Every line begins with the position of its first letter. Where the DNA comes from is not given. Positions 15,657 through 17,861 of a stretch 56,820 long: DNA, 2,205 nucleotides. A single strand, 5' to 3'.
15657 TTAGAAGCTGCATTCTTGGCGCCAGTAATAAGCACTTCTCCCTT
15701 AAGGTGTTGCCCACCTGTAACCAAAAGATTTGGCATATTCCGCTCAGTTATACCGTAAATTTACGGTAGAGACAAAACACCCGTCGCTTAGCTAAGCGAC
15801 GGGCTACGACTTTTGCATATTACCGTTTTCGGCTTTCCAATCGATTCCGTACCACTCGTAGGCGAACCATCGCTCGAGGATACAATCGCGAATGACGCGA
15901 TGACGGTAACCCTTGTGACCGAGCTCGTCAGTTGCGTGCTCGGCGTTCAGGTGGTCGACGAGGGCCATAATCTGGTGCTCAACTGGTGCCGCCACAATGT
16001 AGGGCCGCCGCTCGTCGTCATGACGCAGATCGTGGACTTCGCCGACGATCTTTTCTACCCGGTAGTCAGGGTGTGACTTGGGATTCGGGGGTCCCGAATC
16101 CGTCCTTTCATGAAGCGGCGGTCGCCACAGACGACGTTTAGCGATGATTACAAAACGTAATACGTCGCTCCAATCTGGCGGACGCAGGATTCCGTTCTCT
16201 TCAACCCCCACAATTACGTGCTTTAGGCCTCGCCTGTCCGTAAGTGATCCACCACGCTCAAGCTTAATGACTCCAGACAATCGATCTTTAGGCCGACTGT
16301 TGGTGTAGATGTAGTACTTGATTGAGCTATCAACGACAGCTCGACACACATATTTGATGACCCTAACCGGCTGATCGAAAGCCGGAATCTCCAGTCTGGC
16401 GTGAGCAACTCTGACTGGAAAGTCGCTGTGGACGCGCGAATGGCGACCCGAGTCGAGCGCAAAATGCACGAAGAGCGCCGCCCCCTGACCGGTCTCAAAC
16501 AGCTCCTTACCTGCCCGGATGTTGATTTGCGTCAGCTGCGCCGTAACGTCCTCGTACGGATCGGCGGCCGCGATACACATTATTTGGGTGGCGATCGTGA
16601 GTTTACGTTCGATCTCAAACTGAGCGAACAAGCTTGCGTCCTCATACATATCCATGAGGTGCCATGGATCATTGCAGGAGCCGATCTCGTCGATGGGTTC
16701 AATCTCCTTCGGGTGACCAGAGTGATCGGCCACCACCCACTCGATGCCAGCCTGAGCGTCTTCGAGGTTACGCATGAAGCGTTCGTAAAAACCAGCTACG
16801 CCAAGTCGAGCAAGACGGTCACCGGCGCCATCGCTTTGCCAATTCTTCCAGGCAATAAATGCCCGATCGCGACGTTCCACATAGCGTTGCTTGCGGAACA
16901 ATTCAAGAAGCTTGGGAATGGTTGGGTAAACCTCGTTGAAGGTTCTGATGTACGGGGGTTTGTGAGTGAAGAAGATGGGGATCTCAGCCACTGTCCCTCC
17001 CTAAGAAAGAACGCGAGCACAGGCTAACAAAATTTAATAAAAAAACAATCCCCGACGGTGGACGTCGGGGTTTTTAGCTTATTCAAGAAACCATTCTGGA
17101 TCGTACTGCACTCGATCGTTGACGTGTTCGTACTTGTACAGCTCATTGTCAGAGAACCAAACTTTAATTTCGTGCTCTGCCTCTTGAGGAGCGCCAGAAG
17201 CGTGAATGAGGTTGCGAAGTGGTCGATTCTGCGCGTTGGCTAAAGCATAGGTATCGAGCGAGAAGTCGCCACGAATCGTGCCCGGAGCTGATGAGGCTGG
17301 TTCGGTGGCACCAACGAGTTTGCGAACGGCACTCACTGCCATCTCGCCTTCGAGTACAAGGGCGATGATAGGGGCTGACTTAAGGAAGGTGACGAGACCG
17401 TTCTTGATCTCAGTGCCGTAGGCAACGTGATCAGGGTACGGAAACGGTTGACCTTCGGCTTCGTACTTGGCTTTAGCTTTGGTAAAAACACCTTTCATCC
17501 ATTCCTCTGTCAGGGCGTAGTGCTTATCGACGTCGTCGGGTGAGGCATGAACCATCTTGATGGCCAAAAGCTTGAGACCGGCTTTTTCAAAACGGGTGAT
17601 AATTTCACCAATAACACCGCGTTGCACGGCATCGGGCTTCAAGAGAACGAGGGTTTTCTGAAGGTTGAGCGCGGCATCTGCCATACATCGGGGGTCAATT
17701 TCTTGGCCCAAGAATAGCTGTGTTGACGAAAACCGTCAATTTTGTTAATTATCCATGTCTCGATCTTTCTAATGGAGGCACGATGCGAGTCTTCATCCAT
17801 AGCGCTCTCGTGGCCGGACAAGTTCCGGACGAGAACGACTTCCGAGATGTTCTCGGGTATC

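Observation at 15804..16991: Highly divergent RelA/SpoT-like synthetase orphan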

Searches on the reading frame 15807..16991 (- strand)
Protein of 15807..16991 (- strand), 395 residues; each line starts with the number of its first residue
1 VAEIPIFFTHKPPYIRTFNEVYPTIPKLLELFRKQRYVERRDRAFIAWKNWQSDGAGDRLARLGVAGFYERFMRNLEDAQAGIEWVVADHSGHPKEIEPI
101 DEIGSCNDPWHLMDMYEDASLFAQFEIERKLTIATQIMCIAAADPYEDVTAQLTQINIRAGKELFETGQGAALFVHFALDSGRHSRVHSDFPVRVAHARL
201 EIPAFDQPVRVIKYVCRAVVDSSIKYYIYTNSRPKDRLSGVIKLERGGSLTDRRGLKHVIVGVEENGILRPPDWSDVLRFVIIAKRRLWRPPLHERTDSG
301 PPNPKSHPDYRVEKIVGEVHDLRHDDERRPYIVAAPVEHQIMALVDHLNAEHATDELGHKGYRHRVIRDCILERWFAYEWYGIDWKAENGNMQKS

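Call 4: search_protein_families(library=pfam, proteins=[window:15807-16991:-], max_evalue=10)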
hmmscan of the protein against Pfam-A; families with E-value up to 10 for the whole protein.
window:15807-16991:- (395 aa): 0 families

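Call 5: search_protein_families(library=ncbifam, proteins=[window:15807-16991:-], max_evalue=10)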
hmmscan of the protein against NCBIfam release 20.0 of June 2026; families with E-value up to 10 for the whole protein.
window:15807-16991:- (395 aa): 0 families

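Call 28: search_protein_representatives(protein=window:15807-16991:-)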
Query: 395 residues. Proteins with E-value up to 0.001 (for the whole library): 60; up to 1e-10: 41; up to 1e-30: 10. The best 60 are listed.
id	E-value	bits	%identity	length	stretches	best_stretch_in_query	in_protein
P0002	1.4e-274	926.8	100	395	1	1-395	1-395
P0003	8.1e-108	377.6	50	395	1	11-392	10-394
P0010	2.0e-84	300.6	46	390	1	11-388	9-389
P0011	2.6e-81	290.3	44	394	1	13-388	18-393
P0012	2.3e-69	250.9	40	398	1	8-388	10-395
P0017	6.1e-54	200.1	40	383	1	17-385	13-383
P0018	1.3e-48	182.6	41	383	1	41-386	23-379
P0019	2.7e-43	165.1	32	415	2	125-379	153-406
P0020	7.2e-33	130.7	35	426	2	114-377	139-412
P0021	4.0e-32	128.3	31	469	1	107-387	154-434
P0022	1.2e-30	123.4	32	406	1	123-386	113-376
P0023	3.0e-27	112.2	33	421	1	57-377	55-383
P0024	1.2e-26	110.3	33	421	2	120-376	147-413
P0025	1.6e-26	109.8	34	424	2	121-376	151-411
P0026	2.3e-26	109.3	32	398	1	31-377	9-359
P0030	3.2e-24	102.3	28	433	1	3-384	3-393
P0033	3.4e-22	95.6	31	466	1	104-386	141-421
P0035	4.4e-22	95.2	32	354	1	112-377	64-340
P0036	5.6e-20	88.3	31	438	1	51-381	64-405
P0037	9.8e-20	87.5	29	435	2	123-377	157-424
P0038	1.4e-17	80.4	27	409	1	17-388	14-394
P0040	8.3e-17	77.8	32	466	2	250-388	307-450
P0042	2.5e-16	76.2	26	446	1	3-389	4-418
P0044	2.2e-15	73.1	27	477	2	214-378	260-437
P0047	3.1e-13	66.1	27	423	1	69-371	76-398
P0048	8.0e-13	64.7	36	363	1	205-379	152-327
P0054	8.8e-09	51.4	26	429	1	61-385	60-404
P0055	1.7e-08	50.4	32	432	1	210-381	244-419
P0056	4.1e-08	49.2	28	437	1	61-387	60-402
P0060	6.9e-06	41.9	29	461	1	111-386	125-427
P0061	1.4e-05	40.9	35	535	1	210-369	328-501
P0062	2.9e-05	39.8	29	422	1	212-382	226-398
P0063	3.3e-05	39.6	33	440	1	214-349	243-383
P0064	9.6e-05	38.1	27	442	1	214-387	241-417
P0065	1.6e-04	37.3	24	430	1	198-376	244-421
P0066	1.9e-04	37.1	25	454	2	191-387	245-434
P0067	4.3e-04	36.0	26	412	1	201-380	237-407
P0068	4.8e-04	35.8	27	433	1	126-388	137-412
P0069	7.2e-04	35.2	31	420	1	186-381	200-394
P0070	7.8e-04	35.1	31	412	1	212-381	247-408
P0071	9.0e-04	34.9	24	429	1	137-365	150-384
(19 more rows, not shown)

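Call 49: list_cluster_members(proteins=[P0017, P0019, P0021, P0023, P0030, P0038, P0042, P0047, P0061, P0066])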
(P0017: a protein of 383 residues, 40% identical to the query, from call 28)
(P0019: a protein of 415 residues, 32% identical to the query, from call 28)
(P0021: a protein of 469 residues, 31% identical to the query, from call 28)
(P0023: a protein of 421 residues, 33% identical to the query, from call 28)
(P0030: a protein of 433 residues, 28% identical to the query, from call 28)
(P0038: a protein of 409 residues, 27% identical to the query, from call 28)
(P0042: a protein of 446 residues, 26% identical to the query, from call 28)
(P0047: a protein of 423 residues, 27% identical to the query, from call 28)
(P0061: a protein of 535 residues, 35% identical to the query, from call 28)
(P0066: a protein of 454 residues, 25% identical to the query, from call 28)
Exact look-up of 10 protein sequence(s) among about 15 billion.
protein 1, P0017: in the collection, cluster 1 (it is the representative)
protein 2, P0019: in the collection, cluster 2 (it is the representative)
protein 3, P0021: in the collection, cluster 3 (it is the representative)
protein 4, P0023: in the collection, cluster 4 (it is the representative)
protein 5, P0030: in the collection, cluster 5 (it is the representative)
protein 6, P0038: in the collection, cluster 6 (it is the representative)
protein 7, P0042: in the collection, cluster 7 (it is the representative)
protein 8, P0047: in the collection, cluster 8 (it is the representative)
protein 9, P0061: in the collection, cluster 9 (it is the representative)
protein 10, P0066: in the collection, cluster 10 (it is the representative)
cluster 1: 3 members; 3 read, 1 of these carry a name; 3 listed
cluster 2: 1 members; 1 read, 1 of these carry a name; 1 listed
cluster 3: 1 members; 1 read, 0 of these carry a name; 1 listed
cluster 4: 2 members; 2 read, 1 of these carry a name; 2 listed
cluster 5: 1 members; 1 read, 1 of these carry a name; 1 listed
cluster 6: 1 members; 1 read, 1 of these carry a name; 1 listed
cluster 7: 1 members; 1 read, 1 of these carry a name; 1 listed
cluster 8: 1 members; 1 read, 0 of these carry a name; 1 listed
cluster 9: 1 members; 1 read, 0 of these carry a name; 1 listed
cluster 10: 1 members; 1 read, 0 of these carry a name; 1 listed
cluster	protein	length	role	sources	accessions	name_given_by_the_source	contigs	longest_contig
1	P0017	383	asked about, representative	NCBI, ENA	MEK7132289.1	MAG: hypothetical protein AAB833_02105 [Patescibacteria group bacterium]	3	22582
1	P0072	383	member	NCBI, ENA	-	-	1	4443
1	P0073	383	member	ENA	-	-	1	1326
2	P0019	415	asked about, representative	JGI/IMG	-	hypothetical protein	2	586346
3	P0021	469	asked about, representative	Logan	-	-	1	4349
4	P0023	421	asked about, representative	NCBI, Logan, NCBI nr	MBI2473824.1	hypothetical protein HYV70_04715 [Candidatus Uhrbacteria bacterium] | hypothetical protein [Candidatus Uhrbacteria bacterium]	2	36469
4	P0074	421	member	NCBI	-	-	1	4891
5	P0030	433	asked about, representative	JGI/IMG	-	hypothetical protein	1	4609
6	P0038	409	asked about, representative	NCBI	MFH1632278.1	MAG: hypothetical protein ABIA47_04685 [bacterium]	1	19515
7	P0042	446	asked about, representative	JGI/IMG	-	hypothetical protein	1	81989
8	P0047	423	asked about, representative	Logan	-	-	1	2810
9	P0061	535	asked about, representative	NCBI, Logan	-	-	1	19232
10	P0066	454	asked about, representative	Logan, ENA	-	-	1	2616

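Call 50: find_encoding_contigs(protein=P0042, flank=6000, max_places=1)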
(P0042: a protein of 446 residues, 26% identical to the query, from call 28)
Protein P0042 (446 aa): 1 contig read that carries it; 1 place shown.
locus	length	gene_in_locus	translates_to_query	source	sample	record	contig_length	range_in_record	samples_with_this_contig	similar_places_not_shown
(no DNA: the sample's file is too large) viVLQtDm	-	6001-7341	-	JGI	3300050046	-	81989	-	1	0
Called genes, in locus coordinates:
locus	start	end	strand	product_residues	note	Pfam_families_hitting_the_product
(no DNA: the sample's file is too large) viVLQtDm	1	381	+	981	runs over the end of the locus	PF00133:tRNA-synt_1, PF01406:tRNA-synt_1e (faint), PF09334:tRNA-synt_1g, PF13603:tRNA-synt_1_2, PF00293:NUDIX, PF00133:tRNA-synt_1, PF09334:tRNA-synt_1g (weak), PF08264:Anticodon_1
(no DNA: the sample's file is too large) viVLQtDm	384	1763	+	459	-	PF13567:DUF4131, PF03772:Competence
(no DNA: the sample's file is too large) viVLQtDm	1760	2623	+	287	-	PF25281:MBL_MAP1B (faint), PF00753:Lactamase_B, PF12706:Lactamase_B_2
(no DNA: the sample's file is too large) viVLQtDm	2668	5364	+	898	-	PF01839:FG-GAP (faint), PF13517:FG-GAP_3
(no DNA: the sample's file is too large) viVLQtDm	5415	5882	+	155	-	PF00334:NDK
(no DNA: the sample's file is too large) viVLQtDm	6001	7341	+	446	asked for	-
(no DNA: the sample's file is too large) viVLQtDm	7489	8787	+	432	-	PF00275:EPSP_synthase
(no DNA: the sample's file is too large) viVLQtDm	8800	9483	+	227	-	PF02163:Peptidase_M50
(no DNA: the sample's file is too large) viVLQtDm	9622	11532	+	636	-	PF14362:DUF4407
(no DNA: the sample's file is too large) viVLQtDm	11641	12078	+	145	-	PF00164:Ribosom_S12_S23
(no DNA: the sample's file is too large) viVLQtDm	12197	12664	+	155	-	PF00177:Ribosomal_S7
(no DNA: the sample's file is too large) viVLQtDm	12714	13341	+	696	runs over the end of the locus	PF00009:GTP_EFTU, PF03144:GTP_EFTU_D2, PF22042:EF-G_D2, PF14492:EFG_III, PF16658:RF3_C, PF03764:EFG_IV, PF00679:EFG_C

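Call 51: find_encoding_contigs(protein=P0019, flank=6000, max_places=1)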
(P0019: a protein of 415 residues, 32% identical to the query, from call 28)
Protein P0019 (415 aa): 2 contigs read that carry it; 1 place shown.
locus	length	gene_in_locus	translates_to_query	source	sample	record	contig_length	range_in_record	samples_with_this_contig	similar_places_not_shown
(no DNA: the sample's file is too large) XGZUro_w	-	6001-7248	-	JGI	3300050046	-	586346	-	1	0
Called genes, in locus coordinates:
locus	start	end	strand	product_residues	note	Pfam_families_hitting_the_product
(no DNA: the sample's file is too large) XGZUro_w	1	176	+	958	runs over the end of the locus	PF00133:tRNA-synt_1, PF09334:tRNA-synt_1g, PF13603:tRNA-synt_1_2, PF00293:NUDIX, PF00133:tRNA-synt_1, PF08264:Anticodon_1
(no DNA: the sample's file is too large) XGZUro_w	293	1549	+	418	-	PF13567:DUF4131, PF03772:Competence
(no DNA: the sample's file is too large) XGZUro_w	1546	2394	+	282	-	PF00753:Lactamase_B, PF23023:Anti-Pycsar_Apyc1 (faint), PF12706:Lactamase_B_2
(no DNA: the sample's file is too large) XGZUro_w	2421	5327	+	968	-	PF01839:FG-GAP (faint), PF13517:FG-GAP_3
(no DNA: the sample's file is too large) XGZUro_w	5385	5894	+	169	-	PF00334:NDK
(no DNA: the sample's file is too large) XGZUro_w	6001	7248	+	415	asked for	-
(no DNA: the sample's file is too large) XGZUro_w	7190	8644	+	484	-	PF00275:EPSP_synthase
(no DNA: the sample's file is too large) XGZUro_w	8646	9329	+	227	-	PF02163:Peptidase_M50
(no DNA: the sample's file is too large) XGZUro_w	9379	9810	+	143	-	PF00164:Ribosom_S12_S23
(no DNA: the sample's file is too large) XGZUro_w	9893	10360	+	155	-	PF00177:Ribosomal_S7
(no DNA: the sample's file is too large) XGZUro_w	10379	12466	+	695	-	PF00009:GTP_EFTU, PF03144:GTP_EFTU_D2, PF22042:EF-G_D2, PF14492:EFG_III, PF16658:RF3_C, PF03764:EFG_IV, PF00679:EFG_C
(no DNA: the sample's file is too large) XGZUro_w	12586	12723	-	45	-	-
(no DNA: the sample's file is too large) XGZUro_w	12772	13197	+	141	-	-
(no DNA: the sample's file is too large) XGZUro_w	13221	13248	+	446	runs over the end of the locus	PF00009:GTP_EFTU, PF03144:GTP_EFTU_D2, PF03143:GTP_EFTU_D3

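Call 52: find_encoding_contigs(protein=P0023, flank=6000, max_places=1)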
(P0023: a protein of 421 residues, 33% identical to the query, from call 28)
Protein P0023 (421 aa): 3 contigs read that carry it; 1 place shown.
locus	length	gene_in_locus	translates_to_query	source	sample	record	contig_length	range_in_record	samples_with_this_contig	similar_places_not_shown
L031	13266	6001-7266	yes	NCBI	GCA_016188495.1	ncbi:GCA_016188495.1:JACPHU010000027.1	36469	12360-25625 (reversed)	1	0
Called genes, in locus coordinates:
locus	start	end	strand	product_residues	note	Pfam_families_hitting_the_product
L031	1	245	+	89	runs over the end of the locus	PF01649:Ribosomal_S20p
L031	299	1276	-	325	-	PF06144:DNA_pol3_delta (weak), PF21694:DNA_pol3_delta_C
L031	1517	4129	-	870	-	PF02739:5_3_exonuc_N, PF01367:5_3_exonuc, PF00476:DNA_pol_A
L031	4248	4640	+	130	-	-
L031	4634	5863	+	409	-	-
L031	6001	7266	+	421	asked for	-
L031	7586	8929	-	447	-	-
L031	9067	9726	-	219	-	PF00702:Hydrolase (weak), PF12710:HAD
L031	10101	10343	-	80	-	-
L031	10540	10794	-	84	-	-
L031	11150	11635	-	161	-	-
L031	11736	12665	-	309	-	PF02899:Phage_int_SAM_1, PF13102:Phage_int_SAM_5 (faint), PF13495:Phage_int_SAM_4 (weak), PF00589:Phage_integrase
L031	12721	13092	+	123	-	-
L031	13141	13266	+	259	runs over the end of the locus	PF18400:Thioredoxin_12 (faint), PF13098:Thioredoxin_2, PF13462:Thioredoxin_4, PF01323:DSBA (weak)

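Call 61: search_protein_families(library=pfam, proteins=[P0061, P0021, P0040, P0044], max_evalue=0.01)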
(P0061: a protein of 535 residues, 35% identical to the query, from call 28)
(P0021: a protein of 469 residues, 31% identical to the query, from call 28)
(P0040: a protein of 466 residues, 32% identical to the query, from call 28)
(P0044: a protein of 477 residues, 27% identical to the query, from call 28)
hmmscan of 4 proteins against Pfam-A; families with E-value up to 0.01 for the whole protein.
P0061 (535 aa): 0 families

P0021 (469 aa): 0 families

P0040 (466 aa): 0 families

P0044 (477 aa): 0 families

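Call 82: search_protein_families(library=padloc, proteins=[P0023, P0042], max_evalue=1)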
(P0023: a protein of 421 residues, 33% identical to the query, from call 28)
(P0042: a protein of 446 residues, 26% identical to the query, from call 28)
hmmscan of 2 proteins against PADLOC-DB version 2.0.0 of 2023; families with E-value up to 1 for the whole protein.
P0023 (421 aa): 0 families

P0042 (446 aa): 0 families

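Call 83: search_protein_families(library=phrogs, proteins=[P0023, P0042], max_evalue=1)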
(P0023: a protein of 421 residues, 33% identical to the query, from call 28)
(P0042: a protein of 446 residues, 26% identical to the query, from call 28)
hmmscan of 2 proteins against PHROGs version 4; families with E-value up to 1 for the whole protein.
P0023 (421 aa): 0 families

P0042 (446 aa): 2 families
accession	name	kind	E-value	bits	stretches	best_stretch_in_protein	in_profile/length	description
phrog_34991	-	unknown function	0.29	12.6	0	210-268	38-98/105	-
phrog_3955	-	unknown function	0.29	12.4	1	202-226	20-44/48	-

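Call 84: search_protein_families(library=pfam, proteins=[P0033, P0060, P0066, P0036, P0037, P0056, P0064, P0063, P0030, P0065], max_evalue=0.001)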
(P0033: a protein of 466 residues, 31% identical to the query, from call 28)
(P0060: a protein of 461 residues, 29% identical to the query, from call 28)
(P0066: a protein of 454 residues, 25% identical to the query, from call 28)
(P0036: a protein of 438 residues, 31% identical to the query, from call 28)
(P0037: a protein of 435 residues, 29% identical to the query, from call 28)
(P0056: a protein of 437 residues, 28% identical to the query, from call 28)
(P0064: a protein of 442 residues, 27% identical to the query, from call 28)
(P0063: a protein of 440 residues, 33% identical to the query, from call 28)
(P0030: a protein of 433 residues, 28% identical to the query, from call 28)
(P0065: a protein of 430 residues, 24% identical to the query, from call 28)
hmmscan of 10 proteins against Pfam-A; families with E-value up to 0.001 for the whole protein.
P0033 (466 aa): 0 families

P0060 (461 aa): 0 families

P0066 (454 aa): 0 families

P0036 (438 aa): 0 families

P0037 (435 aa): 0 families

P0056 (437 aa): 0 families

P0064 (442 aa): 0 families

P0063 (440 aa): 0 families

P0030 (433 aa): 0 families

P0065 (430 aa): 0 families

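Call 85: search_protein_families(library=pfam, proteins=[P0048, P0035, P0055, P0062, P0067, P0069, P0070, P0071, P0068, P0054], max_evalue=0.001)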
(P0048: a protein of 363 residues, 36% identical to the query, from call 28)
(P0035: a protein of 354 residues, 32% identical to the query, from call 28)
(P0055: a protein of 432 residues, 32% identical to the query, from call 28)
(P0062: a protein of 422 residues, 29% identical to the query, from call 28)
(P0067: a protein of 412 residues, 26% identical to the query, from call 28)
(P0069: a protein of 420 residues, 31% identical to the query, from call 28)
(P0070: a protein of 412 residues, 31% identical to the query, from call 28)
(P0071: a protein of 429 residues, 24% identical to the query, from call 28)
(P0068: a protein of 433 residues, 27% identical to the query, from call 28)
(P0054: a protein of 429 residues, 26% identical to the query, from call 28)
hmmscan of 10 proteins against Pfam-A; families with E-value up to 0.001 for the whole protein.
P0048 (363 aa): 2 families
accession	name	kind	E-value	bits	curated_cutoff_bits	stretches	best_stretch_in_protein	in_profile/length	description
PF13522.11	GATase_6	-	2.8e-07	31.1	27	1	61-107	9-56/130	Glutamine amidotransferase domain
PF13230.11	GATase_4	-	0.00022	20.7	23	1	28-105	31-118/272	Glutamine amidotransferases class-II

P0035 (354 aa): 0 families

P0055 (432 aa): 0 families

P0062 (422 aa): 0 families

P0067 (412 aa): 0 families

P0069 (420 aa): 0 families

P0070 (412 aa): 0 families

P0071 (429 aa): 0 families

P0068 (433 aa): 0 families

P0054 (429 aa): 0 families

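Call 86: find_encoding_contigs(protein=P0048, flank=5000, max_places=2)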
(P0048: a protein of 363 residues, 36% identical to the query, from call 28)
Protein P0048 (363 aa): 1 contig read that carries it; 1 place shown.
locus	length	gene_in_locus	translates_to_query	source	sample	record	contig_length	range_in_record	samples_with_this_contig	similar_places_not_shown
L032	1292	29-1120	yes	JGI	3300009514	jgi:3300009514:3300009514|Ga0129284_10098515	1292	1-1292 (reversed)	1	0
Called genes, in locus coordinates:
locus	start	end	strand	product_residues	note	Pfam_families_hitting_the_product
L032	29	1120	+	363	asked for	PF13522:GATase_6 (weak)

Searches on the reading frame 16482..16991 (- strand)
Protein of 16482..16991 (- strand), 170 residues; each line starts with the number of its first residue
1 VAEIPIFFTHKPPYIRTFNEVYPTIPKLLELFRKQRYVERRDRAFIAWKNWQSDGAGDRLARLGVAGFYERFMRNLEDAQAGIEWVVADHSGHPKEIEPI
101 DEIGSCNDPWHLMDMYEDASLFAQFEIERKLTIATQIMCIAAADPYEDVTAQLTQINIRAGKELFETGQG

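Call 63: predict_structure(alignment_id=A4)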
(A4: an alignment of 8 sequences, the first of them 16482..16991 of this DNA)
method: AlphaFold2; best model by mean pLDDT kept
length: 170 residues; sequences in the alignment: 8
mean_pLDDT: 73.8   pTM: 0.72
mean pLDDT of the five models: 73.8, 66.0, 47.8, 46.7, 42.2
residues with pLDDT >= 90: 42; 70-90: 67; 50-70: 30; < 50: 31
segments of 3 or more residues with pLDDT < 50: 1-12, 145-155, 168-170
pLDDT, mean of each block of 10 residues (from residue 1): 38 62 91 88 93 83 88 90 73 53 83 90 85 86 56 49 48
secondary structure, 60 per line:
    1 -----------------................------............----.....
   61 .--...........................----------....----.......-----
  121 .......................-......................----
elements in order: H18-33 H40-51 H56-61 H64-90 H101-104 H109-115 H121-143 H145-166

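Call 66: fold_search(model_id=the predicted structure, library=pdb)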
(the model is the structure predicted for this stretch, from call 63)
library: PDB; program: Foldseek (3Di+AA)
matches with E <= 10: 70; with E <= 0.001: 0
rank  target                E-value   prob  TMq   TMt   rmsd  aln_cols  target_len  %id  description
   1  2zop_A                2.1e+00  0.13  0.21  0.29  15.3       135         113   16  X-ray crystal structure of a CRISPR-associated Cmr5 family protein from Thermus thermophilus HB8 (released 2009-02-10)
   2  2zop_E                2.4e+00  0.11  0.20  0.28  14.9       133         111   17  X-ray crystal structure of a CRISPR-associated Cmr5 family protein from Thermus thermophilus HB8 (released 2009-02-10)
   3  2pen_F                2.9e+00  0.41  0.34  0.45   4.9       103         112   16  Crystal structure of RbcX, crystal form I (released 2007-07-10)
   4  8q3v_c                2.9e+00  0.10  0.22  0.17  15.1       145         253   12  Cryo-EM structure of the methanogenic Na+ translocating N5-methyl-H4MPT:CoM methyltransferase complex (released 2024-07-10)
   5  8q3v_C                2.9e+00  0.10  0.22  0.17  15.1       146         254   12  Cryo-EM structure of the methanogenic Na+ translocating N5-methyl-H4MPT:CoM methyltransferase complex (released 2024-07-10)
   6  2pem_F                3.1e+00  0.30  0.30  0.41   6.7       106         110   17  Crystal structure of RbcX in complex with substrate (released 2007-07-10)
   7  2zop_D                3.2e+00  0.11  0.21  0.30  12.9       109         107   12  X-ray crystal structure of a CRISPR-associated Cmr5 family protein from Thermus thermophilus HB8 (released 2009-02-10)
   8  9dse_A                3.2e+00  0.06  0.18  0.19  15.9       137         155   12  Cyanide-ligated Bordetella pertussis globin coupled sensor regulatory domain (released 2025-12-24)
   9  2pem_C                3.6e+00  0.25  0.30  0.41   6.7       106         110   17  Crystal structure of RbcX in complex with substrate (released 2007-07-10)
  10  4n4n_E                3.8e+00  0.06  0.19  0.09  18.1       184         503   11  Nitrosomonas europea HAO (released 2013-12-11)
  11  1ls4_MODEL_1_A        3.9e+00  0.08  0.24  0.25  15.0       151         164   12  NMR structure of apolipophorin-III from Locusta migratoria (released 2003-06-17)
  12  2zop_F                3.9e+00  0.07  0.17  0.26  15.0       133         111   16  X-ray crystal structure of a CRISPR-associated Cmr5 family protein from Thermus thermophilus HB8 (released 2009-02-10)
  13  6xz3                  4.1e+00  0.11  0.26  0.33  10.3       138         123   10  Crystal structure of TLNRD1 4-helix bundle (released 2020-05-27)
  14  5sv0_A                4.4e+00  0.05  0.21  0.18  24.1       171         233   14  Structure of the ExbB/ExbD complex from E. coli at pH 7.0 (released 2016-09-28)
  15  9dse_C                4.6e+00  0.04  0.16  0.17  15.5       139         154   14  Cyanide-ligated Bordetella pertussis globin coupled sensor regulatory domain (released 2025-12-24)
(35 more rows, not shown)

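Call 89: find_homologous_proteins(query=A4, max_evalue=0.01)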
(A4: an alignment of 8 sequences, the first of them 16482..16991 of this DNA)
Query A4 (8 sequences) (170 aa, profile of the alignment): 1 proteins with E <= 0.01 among 2183 candidates.
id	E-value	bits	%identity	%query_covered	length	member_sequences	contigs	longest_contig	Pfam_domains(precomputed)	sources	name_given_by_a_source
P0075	6.6e-20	90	30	46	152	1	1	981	-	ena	-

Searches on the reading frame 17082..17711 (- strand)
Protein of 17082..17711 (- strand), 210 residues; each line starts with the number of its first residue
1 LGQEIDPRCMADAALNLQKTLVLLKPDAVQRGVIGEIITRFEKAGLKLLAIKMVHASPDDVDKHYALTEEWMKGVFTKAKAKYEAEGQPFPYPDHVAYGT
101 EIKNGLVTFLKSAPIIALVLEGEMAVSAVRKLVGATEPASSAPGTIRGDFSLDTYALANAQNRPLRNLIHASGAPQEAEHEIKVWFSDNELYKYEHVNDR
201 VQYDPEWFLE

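Call 4: search_protein_families(library=pfam, proteins=[window:17082-17711:-], max_evalue=10)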
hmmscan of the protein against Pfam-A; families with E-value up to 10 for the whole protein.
window:17082-17711:- (210 aa): 2 families
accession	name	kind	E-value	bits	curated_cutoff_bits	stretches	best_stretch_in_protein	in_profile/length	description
PF00334.24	NDK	-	1.7e-40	138.5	27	2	101-190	55-134/135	Nucleoside diphosphate kinase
PF12135.13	Plasmo_rep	-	0.23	11.8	23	1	186-196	1-11/25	Plasmodium repeat family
